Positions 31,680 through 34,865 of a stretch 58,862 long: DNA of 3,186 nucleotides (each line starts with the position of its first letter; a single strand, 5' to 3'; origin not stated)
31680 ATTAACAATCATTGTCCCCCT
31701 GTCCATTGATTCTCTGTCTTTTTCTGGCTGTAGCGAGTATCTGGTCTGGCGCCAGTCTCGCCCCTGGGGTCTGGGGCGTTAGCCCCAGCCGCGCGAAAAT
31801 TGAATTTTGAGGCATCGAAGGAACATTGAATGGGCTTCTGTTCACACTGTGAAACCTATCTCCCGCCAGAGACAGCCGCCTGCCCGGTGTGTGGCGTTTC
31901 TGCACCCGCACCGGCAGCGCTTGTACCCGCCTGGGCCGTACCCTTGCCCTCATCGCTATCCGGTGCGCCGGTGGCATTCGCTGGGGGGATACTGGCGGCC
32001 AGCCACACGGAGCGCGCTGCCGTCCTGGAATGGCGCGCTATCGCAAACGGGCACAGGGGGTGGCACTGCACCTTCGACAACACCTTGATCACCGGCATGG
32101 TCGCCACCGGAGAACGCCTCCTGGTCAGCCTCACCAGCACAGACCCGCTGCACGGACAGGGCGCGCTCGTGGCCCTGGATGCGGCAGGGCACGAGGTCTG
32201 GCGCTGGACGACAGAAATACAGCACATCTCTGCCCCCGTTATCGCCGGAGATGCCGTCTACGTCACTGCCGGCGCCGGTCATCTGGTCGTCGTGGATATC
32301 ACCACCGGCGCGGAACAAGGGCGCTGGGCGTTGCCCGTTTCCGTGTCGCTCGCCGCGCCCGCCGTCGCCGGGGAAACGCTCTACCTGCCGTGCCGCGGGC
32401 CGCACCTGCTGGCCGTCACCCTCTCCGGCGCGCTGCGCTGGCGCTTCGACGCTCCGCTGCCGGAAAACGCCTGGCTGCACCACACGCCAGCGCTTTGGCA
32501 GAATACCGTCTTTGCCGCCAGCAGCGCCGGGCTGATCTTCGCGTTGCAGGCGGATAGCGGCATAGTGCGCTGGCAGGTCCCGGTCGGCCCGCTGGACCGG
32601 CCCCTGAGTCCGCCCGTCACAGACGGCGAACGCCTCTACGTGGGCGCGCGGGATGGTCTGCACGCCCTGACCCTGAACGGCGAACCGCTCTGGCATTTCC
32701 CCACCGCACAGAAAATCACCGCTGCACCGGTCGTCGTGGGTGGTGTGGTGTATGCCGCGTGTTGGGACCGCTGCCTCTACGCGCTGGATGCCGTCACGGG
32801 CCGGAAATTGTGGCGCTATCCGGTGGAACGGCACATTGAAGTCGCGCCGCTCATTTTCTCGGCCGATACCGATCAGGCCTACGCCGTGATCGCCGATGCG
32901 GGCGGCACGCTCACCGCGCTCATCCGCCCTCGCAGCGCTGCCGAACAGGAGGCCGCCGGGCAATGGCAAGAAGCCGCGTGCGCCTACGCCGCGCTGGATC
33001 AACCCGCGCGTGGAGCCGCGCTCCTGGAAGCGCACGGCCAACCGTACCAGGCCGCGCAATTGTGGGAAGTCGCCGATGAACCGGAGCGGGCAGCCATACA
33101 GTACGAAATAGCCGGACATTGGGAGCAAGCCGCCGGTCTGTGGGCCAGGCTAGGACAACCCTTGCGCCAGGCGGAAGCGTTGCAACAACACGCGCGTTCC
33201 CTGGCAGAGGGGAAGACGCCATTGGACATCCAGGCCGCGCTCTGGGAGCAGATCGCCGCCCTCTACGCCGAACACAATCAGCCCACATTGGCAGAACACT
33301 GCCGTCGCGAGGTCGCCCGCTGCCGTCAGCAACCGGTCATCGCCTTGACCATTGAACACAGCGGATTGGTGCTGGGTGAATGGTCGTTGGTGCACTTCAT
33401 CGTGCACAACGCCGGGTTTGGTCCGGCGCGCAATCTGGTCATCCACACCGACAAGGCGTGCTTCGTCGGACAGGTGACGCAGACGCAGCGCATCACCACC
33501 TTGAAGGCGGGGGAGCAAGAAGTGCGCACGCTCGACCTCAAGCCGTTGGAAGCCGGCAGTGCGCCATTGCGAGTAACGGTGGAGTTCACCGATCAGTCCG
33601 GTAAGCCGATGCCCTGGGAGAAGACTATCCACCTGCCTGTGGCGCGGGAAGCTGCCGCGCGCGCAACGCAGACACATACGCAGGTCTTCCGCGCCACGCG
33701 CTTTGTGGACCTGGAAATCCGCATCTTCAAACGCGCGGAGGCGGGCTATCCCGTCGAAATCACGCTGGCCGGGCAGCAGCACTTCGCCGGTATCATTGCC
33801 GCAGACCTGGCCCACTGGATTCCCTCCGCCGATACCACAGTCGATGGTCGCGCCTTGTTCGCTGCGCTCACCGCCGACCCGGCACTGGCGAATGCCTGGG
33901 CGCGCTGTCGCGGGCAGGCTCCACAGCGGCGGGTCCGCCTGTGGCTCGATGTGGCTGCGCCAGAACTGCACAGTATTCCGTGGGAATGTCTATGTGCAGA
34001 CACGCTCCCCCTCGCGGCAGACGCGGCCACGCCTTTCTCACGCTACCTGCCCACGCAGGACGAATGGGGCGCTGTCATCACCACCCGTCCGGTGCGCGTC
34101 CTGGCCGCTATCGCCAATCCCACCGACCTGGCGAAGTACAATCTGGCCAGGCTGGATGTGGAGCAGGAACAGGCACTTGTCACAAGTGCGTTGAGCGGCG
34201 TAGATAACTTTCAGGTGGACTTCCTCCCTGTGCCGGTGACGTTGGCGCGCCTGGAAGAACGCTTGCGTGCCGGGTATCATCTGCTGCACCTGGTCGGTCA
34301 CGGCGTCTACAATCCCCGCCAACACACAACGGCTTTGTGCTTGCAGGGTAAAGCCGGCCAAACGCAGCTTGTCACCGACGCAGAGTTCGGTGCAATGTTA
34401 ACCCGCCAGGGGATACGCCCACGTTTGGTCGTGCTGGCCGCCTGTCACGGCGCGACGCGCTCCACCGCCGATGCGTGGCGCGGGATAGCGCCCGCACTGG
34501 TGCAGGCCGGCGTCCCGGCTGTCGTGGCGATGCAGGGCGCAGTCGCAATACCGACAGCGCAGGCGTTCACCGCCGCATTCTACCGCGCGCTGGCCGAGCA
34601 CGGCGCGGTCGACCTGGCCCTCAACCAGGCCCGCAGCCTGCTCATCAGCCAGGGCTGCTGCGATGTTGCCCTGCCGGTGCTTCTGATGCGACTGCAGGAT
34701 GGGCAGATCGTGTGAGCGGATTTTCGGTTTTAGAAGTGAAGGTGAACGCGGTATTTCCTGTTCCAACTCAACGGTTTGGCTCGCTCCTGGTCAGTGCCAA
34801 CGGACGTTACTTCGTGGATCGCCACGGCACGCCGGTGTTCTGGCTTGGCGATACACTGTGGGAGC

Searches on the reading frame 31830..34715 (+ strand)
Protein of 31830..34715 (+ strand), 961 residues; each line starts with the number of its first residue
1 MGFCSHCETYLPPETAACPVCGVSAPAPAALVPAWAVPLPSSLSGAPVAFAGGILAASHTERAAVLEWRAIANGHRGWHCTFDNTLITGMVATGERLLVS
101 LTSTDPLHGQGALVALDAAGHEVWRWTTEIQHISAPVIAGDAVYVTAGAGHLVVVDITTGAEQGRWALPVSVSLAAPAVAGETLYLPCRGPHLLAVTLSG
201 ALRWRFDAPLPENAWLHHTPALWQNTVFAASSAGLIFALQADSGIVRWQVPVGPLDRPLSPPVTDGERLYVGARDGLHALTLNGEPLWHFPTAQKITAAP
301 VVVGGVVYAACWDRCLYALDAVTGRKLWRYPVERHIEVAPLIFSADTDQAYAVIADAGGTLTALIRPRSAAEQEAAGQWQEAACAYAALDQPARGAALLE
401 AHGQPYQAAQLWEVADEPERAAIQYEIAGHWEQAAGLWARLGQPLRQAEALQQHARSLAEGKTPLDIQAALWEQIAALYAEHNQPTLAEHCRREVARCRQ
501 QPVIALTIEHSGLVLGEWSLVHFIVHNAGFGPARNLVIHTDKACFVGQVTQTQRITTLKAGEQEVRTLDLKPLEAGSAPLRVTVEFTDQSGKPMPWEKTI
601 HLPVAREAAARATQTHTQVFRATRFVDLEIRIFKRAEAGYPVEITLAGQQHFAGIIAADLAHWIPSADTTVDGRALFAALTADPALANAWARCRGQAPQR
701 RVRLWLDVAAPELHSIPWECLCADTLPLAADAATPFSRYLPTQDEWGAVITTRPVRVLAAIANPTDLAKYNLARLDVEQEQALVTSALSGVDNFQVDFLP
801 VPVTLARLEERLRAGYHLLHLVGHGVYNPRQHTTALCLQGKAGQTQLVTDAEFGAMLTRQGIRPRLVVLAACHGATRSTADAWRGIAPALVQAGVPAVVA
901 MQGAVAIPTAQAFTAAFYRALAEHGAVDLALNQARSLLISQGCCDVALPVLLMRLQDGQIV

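Call 5: search_protein_families(library=pfam, proteins=[window:31830-34715:+])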
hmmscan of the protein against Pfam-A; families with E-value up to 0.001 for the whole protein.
window:31830-34715:+ (961 aa): 4 families
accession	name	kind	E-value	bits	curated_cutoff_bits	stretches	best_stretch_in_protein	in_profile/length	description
PF13360.13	PQQ_2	-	3.4e-28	99.3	27.6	2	234-364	3-133/233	Outer membrane protein assembly factor BamB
PF12770.12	CHAT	-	4.9e-28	98.8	24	1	673-943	4-271/289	CHAT domain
PF13570.13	Beta-prop_ACSF4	-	1.3e-20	74.5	133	2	224-364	19-160/329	Beta-alanine-activating enzyme, beta-propeller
PF01011.28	PQQ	-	9.8e-09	34.9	26.7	1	293-332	46-85/595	Glucose/ethanol/alcohol dehydrogenase, beta-propeller domain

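Call 6: search_protein_families(library=ncbifam, proteins=[window:31830-34715:+])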
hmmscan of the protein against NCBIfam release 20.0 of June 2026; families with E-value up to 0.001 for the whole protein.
window:31830-34715:+ (961 aa): 7 families
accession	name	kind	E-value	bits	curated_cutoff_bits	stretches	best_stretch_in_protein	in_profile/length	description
TIGR03300.1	assembly_YfgL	equivalog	2.4e-27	95.6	285.2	2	215-331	56-172/377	outer membrane protein assembly factor BamB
NF053615.1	SerThrKinAfsKStmc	equivalog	1e-17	64.1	1300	1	120-341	550-781/809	protein serine/threonine kinase AfsK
NF045509.1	CellDiv_HetF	equivalog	7.5e-16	57.6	1200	1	673-952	74-374/836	cell division protein HetF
NF008351.0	PRK11138.1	equivalog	8.6e-15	54.1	423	2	218-332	63-188/394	outer membrane protein assembly factor BamB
TIGR03075.1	PQQ_enz_alc_DH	subfamily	1e-11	44.2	480.05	1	286-340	49-105/530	PQQ-dependent dehydrogenase, methanol/ethanol family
TIGR04528.1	acido_non_PQQ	subfamily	2.9e-08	32.9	650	1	293-333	47-86/493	acido-empty-quinoprotein group A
TIGR03074.1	PQQ_membr_DH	subfamily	3.9e-05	21.7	832.65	0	303-358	709-765/783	membrane-bound PQQ-dependent dehydrogenase, glucose/quinate/shikimate family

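Call 35: find_encoding_contigs(protein=window:31830-34715:+, flank=10000, max_places=10)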
Protein window:31830-34715:+ (961 aa): 1 contig read that carries it; 1 place shown.
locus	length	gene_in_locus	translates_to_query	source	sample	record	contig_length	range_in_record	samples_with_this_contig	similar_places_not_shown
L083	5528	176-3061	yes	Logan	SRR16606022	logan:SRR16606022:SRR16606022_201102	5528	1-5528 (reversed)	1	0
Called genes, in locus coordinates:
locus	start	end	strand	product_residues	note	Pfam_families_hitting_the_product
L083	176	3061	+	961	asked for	PF13360:PQQ_2, PF01011:PQQ (faint), PF13360:PQQ_2, PF13570:Beta-prop_ACSF4, PF12770:CHAT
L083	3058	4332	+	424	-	PF13204:Apiosidase, PF12904:Collagen_bind_2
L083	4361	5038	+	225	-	-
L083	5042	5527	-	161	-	?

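Call 72: search_protein_families(library=padloc, proteins=[window:31830-34712:+], max_evalue=0.00001)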
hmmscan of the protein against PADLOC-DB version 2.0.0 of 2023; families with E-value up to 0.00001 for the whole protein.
window:31830-34712:+ (961 aa): 1 family
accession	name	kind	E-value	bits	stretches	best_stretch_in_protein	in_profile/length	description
PDLC02016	SAVED_CHAT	-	8.3e-09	32.9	1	791-929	125-255/498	-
